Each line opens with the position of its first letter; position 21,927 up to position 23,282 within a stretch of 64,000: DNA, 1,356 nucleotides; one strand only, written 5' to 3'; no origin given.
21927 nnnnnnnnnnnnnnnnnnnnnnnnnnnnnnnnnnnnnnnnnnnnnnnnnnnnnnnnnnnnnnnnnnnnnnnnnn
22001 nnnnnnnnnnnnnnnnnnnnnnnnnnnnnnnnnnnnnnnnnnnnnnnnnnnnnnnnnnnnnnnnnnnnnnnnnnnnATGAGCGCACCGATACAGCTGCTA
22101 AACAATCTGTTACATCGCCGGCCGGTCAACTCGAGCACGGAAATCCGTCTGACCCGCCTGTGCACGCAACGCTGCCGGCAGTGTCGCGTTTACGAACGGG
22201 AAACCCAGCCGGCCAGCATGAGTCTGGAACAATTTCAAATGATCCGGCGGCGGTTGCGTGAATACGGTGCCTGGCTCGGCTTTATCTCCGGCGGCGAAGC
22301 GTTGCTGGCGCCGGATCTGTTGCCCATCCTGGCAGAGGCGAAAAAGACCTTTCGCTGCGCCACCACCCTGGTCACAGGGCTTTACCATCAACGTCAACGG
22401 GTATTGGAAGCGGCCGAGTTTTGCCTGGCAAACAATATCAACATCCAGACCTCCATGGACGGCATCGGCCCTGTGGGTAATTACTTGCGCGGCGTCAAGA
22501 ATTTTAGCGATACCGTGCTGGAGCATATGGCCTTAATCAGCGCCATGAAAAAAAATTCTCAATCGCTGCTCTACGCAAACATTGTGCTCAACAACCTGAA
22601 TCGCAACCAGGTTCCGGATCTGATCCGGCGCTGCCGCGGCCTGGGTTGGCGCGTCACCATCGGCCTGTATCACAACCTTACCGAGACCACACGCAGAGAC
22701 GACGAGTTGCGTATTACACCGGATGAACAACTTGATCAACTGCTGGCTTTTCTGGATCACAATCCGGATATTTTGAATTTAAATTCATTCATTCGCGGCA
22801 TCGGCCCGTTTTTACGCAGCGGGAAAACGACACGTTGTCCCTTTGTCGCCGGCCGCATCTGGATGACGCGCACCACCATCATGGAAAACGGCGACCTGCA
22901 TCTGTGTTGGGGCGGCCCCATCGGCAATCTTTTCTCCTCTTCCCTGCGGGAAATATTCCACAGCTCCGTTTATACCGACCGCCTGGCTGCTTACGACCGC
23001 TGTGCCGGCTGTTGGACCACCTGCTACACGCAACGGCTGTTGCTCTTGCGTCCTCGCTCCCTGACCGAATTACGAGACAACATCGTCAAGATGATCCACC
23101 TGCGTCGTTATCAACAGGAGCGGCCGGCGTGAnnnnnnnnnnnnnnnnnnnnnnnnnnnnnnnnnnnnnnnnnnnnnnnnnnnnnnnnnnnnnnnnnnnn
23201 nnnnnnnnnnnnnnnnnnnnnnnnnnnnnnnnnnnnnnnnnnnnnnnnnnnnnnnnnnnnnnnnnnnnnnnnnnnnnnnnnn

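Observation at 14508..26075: Three paralogous HpnH/MoaA-like radical SAM genes in one operon with no hopanoid cyclase nearby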

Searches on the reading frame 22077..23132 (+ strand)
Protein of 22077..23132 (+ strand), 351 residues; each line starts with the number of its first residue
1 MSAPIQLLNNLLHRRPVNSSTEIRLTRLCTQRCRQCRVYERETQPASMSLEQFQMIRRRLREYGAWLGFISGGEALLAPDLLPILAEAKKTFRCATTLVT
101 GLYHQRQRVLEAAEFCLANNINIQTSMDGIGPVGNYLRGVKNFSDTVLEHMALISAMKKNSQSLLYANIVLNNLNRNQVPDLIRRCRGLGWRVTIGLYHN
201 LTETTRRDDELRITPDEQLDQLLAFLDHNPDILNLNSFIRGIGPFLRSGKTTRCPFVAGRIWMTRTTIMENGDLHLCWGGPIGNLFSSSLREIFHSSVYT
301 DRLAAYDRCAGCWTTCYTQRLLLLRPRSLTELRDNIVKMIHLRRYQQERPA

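Call 4: search_protein_families(library=pfam, proteins=[window:22077-23132:+], max_evalue=0.01)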
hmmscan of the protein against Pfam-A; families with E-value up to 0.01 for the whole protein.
window:22077-23132:+ (351 aa): 2 families
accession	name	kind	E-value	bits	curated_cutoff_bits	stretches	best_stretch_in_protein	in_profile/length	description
PF04055.27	Radical_SAM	-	1.4e-07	32.2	29.5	1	24-185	2-165/166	Radical SAM superfamily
PF13186.11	SPASM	-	0.00014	22.5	21.5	1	264-313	6-67/67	Iron-sulfur cluster-binding domain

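Call 5: search_protein_families(library=ncbifam, proteins=[window:22077-23132:+], max_evalue=0.01)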
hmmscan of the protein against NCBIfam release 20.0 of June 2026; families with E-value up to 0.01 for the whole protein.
window:22077-23132:+ (351 aa): 32 families (the best 25 are shown)
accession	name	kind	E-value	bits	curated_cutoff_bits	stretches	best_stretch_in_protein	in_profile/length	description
TIGR03961.1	rSAM_PTO1314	hypoth_equivalog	8.4e-11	41.7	306.05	1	25-202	29-194/332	PTO1314 family radical SAM protein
TIGR04546.1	rSAM_ahbC_deAc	equivalog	5.8e-08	31.9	650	1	6-183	29-197/390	12,18-didecarboxysiroheme deacetylase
TIGR04340.1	rSAM_ACGX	hypoth_equivalog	1.7e-07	30.8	400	1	22-183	6-166/341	radical SAM/SPASM domain protein, ACGX system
TIGR02668.1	moaA_archaeal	equivalog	1.7e-07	30.5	325.25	1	15-190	7-178/303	GTP 3',8-cyclase MoaA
NF033640.1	N_Twi_rSAM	subfamily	2.2e-07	30.3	170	1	70-216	178-323/398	twitch domain-containing radical SAM protein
TIGR04403.1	rSAM_skfB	equivalog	2.3e-07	30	300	1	19-188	104-266/402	sporulation killing factor system radical SAM maturase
TIGR02109.1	PQQ_syn_pqqE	equivalog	2.7e-07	29.9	381.35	1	23-190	11-173/358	pyrroloquinoline quinone biosynthesis protein PqqE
TIGR04053.2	TIGR04053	equivalog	6.3e-07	29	395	1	25-228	14-212/366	TIGR04053 family radical SAM/SPASM domain-containing protein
TIGR04317.1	W_rSAM_matur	equivalog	1e-06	28.1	380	1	23-261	8-243/349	tungsten cofactor oxidoreductase radical SAM maturase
NF001199.0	PRK00164.2-1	equivalog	2.1e-06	27.1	231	1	13-187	7-176/308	GTP 3',8-cyclase MoaA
NF012164.0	AlbA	equivalog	2.4e-06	26.2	850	1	20-298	114-381/442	subtilosin maturase AlbA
TIGR03962.1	mycofact_rSAM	equivalog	3e-06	26.6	265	1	24-239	17-226/339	mycofactocin radical SAM maturase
TIGR04051.1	rSAM_NirJ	equivalog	1.1e-05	24.6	515.45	1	25-187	8-164/354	heme d1 biosynthesis radical SAM protein NirJ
TIGR04082.1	rSAM_for_selen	equivalog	1.1e-05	24.4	350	1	25-315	205-490/516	thio(seleno)oxazole modification radical SAM maturase SbtM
NF045702.1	rSAM_GDGT_ether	equivalog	3.7e-05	22.5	450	1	22-184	89-251/486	tetraether lipid synthase Tes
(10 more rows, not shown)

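Call 11: find_homologous_proteins(query=window:22077-23132:+)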
Query window:22077-23132:+ (351 aa): 255 proteins with E <= 0.001 among 3776 candidates; the best 120 are listed.
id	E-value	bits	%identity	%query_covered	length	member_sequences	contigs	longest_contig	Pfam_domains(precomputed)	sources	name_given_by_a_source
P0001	1.7e-237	805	100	100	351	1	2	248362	PF04055.28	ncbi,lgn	-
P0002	1.5e-196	670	83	99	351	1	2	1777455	PF04055.28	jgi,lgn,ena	jgi:MoaA/NifB/PqqE/SkfB family radical SAM enzyme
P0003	5.2e-177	606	76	97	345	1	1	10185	PF04055.28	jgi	jgi:MoaA/NifB/PqqE/SkfB family radical SAM enzyme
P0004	9.4e-161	553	70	96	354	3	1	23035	PF13186.12,PF04055.28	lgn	-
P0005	3.2e-160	551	71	98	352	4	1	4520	PF04055.28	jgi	-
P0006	8.0e-159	546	70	99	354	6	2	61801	PF13186.12,PF04055.28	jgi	-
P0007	6.9e-157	540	70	95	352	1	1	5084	PF13186.12,PF04055.28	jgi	jgi:MoaA/NifB/PqqE/SkfB family radical SAM enzyme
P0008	1.4e-150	519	67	96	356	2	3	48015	PF04055.28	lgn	-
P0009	1.2e-149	516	64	97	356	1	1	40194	PF13186.12,PF04055.28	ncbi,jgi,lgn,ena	-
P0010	8.4e-149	513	68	94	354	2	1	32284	PF04055.28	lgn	-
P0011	4.2e-148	511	65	99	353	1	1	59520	PF13186.12,PF04055.28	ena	-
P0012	1.2e-146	506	66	92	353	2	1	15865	PF04055.28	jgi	jgi:MoaA/NifB/PqqE/SkfB family radical SAM enzyme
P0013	5.1e-146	504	64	99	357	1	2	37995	PF13186.12,PF04055.28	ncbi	-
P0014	5.7e-145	501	73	86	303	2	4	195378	-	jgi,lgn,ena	-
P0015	8.0e-144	497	63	96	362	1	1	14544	PF04055.28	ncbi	-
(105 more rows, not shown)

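Call 13: find_related_loci(query=A1, collection=genome_contigs, flank=10000)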
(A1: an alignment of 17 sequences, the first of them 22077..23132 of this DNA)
Query A1 (351 aa) in genome_contigs; peptide patterns used: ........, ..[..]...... (x = any residue, [..] = any of these).
81 stretches matched a pattern; 75 encode a relative of the query (tblastn E <= 1e-3); 72 distinct loci.
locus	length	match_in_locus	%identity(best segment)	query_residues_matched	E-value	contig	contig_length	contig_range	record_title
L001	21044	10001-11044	71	4-349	7e-167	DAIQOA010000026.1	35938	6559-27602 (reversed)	MAG TPA_asm: bacterium isolate CTOTU7659 NODE_2068_length_35938_cov_7.306496, whole genome shotgun sequence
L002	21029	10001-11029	71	6-348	1e-165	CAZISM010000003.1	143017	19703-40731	MAG TPA_asm: uncultured Cytophagia bacterium isolate binchicken_co66_257 genome assembly, contig: NODE_185_length_143017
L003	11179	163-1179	70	4-340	3e-163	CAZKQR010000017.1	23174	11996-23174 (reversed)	MAG TPA_asm: uncultured Cytophagia bacterium isolate binchicken_co66_201 genome assembly, contig: NODE_3641_length_23174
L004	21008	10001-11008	67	12-347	3e-154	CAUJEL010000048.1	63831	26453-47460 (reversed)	MAG: candidate division KSB1 bacterium isolate KLAP87 genome assembly, contig: KLAP87_75395, whole genome shotgun sequen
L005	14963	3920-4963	64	7-347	2e-152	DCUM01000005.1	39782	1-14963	MAG TPA_asm: bacterium UBA2214 isolate UBA2214 UBA2214_contig_46348, whole genome shotgun sequence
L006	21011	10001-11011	61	8-344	5e-148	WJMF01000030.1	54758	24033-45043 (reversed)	MAG: candidate division KSB1 bacterium isolate Bin_298 k141_208759, whole genome shotgun sequence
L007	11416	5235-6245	61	8-344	3e-146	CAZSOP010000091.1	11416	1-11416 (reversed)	MAG TPA_asm: uncultured Cytophagia bacterium isolate binchicken_co8_16 genome assembly, contig: NODE_10789_length_11416_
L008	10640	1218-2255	64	1-346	5e-145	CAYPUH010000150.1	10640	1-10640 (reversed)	MAG TPA_asm: uncultured Cytophagia bacterium isolate binchicken_co15_103 genome assembly, contig: NODE_4592_length_10640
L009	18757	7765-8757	66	13-343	3e-145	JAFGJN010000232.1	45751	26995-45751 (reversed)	MAG: candidate division KSB1 bacterium isolate Zod_Metabat.28 k87_7955892, whole genome shotgun sequence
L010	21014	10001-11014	63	7-344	7e-144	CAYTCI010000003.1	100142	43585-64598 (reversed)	MAG TPA_asm: uncultured Cytophagia bacterium isolate SRP220891_co4_34 genome assembly, contig: NODE_235_length_100142_co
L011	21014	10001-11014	62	7-344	2e-143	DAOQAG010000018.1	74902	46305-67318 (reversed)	MAG TPA_asm: bacterium isolate AMR_MDS_1268 NODE_219_length_74902_cov_10.324809, whole genome shotgun sequence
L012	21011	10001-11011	62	8-344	1e-142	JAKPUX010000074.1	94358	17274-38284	MAG: bacterium isolate USPA_maxbin.129 k141_1304709, whole genome shotgun sequence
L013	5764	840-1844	61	10-344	1e-141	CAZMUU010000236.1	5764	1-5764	MAG TPA_asm: uncultured Cytophagia bacterium isolate binchicken_co15_217 genome assembly, contig: NODE_13284_length_5764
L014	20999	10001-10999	63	12-344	1e-140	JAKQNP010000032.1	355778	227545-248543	MAG: bacterium isolate USDV_metabat.15 k141_405809, whole genome shotgun sequence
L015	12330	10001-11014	62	11-348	4e-140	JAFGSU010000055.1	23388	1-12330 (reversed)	MAG: candidate division KSB1 bacterium isolate Zod_Metabat.930 k87_1492832, whole genome shotgun sequence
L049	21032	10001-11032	49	5-344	1e-115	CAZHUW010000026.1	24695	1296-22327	MAG TPA_asm: uncultured Bacteroidota bacterium isolate SRP292972_co2_230 genome assembly, contig: NODE_1848_length_24695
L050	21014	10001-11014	50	7-343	2e-115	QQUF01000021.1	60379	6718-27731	MAG: Calditrichaeota bacterium isolate CLD3 189, whole genome shotgun sequence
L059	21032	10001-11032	49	5-344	2e-112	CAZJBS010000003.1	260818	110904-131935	MAG TPA_asm: uncultured Bacteroidota bacterium isolate binchicken_co16_299 genome assembly, contig: NODE_30_length_26081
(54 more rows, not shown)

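Call 17: search_protein_families(library=pfam, proteins=[L049:7928-9115:-, L049:9234-9818:+, L049:11178-11783:+, L049:11807-14146:+, L049:6698-7918:-, L059:9189-9899:+, L059:11240-13183:+, L059:8229-9122:-, L050:11030-11698:+, L050:8751-9344:-], max_evalue=0.001)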
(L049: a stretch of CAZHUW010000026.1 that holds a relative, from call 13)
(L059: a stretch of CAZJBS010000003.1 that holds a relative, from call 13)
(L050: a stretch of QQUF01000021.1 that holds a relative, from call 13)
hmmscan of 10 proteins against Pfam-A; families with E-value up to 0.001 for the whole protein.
L049:7928-9115:- (395 aa): 1 family
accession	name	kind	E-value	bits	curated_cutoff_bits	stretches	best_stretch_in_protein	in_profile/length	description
PF09992.14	NAGPA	-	5.4e-37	128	25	2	262-388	52-168/169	Phosphodiester glycosidase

L049:9234-9818:+ (194 aa): 0 families

L049:11178-11783:+ (201 aa): 1 family
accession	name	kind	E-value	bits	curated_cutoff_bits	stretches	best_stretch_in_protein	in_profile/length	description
PF02441.25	Flavoprotein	-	5.5e-43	146.8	22.7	1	3-187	1-161/162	Flavoprotein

L049:11807-14146:+ (779 aa): 2 families
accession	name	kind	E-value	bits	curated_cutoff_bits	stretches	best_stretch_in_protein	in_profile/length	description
PF00912.28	Transgly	-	2.2e-57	193.8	27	1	119-292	1-177/178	Transglycosylase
PF00905.27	Transpeptidase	-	5.7e-28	98.4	22.1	1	434-678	2-271/299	Penicillin binding protein transpeptidase domain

L049:6698-7918:- (406 aa): 3 families
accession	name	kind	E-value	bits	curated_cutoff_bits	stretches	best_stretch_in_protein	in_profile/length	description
PF02518.31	HATPase_c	-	1.4e-18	67.8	26.4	1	305-404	8-108/111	Histidine kinase-, DNA gyrase B-, and HSP90-like ATPase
PF00512.31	HisKA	-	3.5e-08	33.8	26.9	1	197-250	7-59/66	His Kinase A (phospho-acceptor) domain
PF14501.12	HATPase_c_5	-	0.00028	21.2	22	1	303-386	6-86/102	GHKL domain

L059:9189-9899:+ (236 aa): 1 family
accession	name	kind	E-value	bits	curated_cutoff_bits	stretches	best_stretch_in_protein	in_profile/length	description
PF13386.12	DsbD_2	-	9.2e-07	29.4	24.9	1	48-229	35-198/199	Cytochrome C biogenesis protein transmembrane region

L059:11240-13183:+ (647 aa): 2 families
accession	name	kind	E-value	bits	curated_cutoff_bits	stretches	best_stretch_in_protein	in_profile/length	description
PF01964.24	ThiC_Rad_SAM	-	3.1e-188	626.2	25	1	164-608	2-419/420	Radical SAM ThiC family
PF13667.11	ThiC-associated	-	5e-26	90.8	27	1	45-123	1-81/81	ThiC-associated domain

L059:8229-9122:- (297 aa): 1 family
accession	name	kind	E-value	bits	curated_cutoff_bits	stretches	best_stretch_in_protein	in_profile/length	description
PF00459.30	Inositol_P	-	2e-50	172.2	27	1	46-286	4-254/271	Inositol monophosphatase family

L050:11030-11698:+ (222 aa): 1 family
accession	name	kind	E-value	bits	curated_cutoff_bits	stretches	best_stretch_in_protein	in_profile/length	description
PF05430.17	Methyltransf_30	-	3.5e-27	95.2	22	1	105-214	11-121/124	S-adenosyl-L-methionine-dependent methyltransferase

L050:8751-9344:- (197 aa): 0 families

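Call 19: search_solved_structures(query=A1, max_evalue=0.01)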
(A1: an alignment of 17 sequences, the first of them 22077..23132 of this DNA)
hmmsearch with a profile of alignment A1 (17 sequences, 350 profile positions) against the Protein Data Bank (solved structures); distinct sequences matched with E-value up to 0.01: 2.
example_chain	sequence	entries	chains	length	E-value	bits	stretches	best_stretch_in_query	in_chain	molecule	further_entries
6efn_A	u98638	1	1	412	4e-13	52.3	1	22-193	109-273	Sporulation killing factor maturation protein SkfB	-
6c8v_A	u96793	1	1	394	0.0086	18.3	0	28-195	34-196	Coenzyme PQQ synthesis protein E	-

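Call 42: predict_structure(alignment_id=A1)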
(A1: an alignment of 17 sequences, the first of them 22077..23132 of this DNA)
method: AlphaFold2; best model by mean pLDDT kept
length: 351 residues; sequences in the alignment: 17
mean_pLDDT: 80.1   pTM: 0.83
mean pLDDT of the five models: 80.1, 79.2, 78.1, 76.3, 75.8
residues with pLDDT >= 90: 125; 70-90: 150; 50-70: 44; < 50: 32
segments of 3 or more residues with pLDDT < 50: 30-41, 199-204, 341-351
pLDDT, mean of each block of 10 residues (from residue 1): 72 78 71 44 70 93 85 83 94 84 90 96 91 84 93 95 90 91 96 78 53 86 90 82 80 74 77 83 93 92 83 68 67 66 37 31
secondary structure, 60 per line:
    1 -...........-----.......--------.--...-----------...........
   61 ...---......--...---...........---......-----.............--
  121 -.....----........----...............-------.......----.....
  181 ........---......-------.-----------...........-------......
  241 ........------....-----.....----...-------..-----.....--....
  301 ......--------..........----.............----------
elements in order: H2-12 E18-24 H50-63 E67-72 H81-91 E95-100 H106-118 E122-126 H131-138 H143-157 E165-171 H176-188 E192-197 H217-227 H235-248 H255-258 E264-268 E273-275 H290-294 H297-306 H315-324 H329-341

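Call 91: find_encoding_contigs(protein=P0001, flank=1000, max_places=2)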
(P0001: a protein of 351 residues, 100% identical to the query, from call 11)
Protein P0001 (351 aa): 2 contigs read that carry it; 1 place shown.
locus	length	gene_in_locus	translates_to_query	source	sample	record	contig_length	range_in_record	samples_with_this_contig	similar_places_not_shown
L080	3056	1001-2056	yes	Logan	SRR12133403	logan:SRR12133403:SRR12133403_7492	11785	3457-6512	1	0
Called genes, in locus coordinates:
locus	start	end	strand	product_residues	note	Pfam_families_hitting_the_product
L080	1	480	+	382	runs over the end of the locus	PF13506:Glyco_transf_21, PF00535:Glycos_transf_2, PF10111:Glyco_tranf_2_2 (faint), PF13641:Glyco_tranf_2_3, PF13632:Glyco_trans_2_3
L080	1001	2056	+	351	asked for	PF04055:Radical_SAM (weak)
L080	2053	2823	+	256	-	PF11306:DUF3108 (weak)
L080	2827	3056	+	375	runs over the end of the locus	PF13506:Glyco_transf_21, PF13641:Glyco_tranf_2_3, PF00535:Glycos_transf_2, PF13632:Glyco_trans_2_3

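Call 95: search_protein_representatives(alignment_id=A1)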
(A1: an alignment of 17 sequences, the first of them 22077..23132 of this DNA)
Query: 17 sequences, 350 profile positions. Proteins with E-value up to 0.001 (for the whole library): 7031; up to 1e-10: 633; up to 1e-30: 24. The best 150 are listed.
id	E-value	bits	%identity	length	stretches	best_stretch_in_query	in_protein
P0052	7.5e-174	594.1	-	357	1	2-348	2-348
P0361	2.9e-128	444.2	-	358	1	4-348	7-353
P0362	2.5e-106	372.0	-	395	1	9-340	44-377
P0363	2.2e-99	349.2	-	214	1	136-348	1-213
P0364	4.8e-84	298.7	-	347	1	4-340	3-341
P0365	8.9e-63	228.8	-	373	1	4-321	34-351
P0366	1.0e-61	225.3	-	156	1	3-153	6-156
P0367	2.0e-60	221.0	-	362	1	26-342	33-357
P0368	1.3e-57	211.7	-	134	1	214-346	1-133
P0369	1.2e-55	205.4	-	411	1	26-332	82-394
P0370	2.4e-54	201.0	-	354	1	3-346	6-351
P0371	3.2e-54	200.6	-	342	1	5-336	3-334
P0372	5.4e-54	199.9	-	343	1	10-322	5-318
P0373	8.7e-51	189.3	-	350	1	6-325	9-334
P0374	1.2e-50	188.9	-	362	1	24-336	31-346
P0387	1.8e-23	99.5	-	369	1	16-321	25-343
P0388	3.8e-22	95.1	-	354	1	8-325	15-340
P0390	9.4e-22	93.9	-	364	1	22-315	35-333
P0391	1.1e-21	93.6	-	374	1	10-335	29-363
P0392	2.0e-21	92.8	-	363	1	26-345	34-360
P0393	2.9e-21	92.2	-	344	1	17-322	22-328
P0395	1.7e-20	89.7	-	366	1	28-321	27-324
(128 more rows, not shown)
